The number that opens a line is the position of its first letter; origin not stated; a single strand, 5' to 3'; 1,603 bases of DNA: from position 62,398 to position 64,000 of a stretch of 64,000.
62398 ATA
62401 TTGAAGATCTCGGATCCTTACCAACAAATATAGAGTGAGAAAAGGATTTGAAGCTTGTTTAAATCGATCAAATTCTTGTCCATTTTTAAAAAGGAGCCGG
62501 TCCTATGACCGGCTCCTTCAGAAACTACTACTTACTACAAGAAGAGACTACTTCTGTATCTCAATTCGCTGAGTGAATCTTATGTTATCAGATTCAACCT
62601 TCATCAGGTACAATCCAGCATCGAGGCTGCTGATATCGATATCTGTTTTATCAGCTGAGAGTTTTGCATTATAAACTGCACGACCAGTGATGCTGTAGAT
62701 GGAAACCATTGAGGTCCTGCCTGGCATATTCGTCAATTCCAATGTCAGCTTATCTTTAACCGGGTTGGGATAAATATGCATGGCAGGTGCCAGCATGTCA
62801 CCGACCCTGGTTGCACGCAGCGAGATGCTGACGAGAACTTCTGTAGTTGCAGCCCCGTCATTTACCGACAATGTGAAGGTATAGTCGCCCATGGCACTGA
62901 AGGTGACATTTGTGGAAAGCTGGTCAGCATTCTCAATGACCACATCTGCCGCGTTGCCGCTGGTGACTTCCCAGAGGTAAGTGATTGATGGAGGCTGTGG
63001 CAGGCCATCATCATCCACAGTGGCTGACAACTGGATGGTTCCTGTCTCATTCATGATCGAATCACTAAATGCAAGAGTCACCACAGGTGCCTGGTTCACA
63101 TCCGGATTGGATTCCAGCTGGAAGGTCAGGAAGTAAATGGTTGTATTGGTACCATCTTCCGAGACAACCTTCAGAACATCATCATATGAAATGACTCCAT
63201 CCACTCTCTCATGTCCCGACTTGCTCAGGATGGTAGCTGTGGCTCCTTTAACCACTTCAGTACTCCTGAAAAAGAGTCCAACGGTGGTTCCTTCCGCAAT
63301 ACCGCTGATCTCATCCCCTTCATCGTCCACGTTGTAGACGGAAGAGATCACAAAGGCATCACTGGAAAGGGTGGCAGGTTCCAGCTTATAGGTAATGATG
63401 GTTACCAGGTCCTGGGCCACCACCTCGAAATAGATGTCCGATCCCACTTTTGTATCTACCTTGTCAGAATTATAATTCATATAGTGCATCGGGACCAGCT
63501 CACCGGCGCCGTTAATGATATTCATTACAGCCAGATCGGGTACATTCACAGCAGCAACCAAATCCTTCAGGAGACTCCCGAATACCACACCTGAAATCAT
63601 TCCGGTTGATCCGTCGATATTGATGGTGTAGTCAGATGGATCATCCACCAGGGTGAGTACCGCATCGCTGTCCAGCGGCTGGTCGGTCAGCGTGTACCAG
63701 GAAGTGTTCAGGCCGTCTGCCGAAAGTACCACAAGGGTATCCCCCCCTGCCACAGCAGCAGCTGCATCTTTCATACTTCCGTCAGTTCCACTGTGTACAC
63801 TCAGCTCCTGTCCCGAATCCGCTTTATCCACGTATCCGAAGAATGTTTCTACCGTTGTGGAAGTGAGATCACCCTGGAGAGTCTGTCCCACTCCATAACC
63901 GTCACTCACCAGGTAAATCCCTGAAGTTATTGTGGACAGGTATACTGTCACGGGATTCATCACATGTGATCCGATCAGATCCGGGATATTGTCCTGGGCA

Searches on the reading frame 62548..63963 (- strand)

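Call 46: search_protein_families(library=pfam, proteins=[window:62548-63963:-], max_evalue=0.0001)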
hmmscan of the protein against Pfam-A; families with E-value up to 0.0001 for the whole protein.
window:62548-63963:- (471 aa): 3 families
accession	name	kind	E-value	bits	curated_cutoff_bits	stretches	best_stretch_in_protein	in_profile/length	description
PF18962.6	Por_Secre_tail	-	3.1e-16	59.9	27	1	397-467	1-73/75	Secretion system C-terminal sorting domain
PF22352.2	K319L-like_PKD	-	1.4e-08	35.1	27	1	304-375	7-77/84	K319L-like, PKD domain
PF18911.6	PKD_4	-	3.8e-05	24.1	27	0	290-374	1-75/85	PKD domain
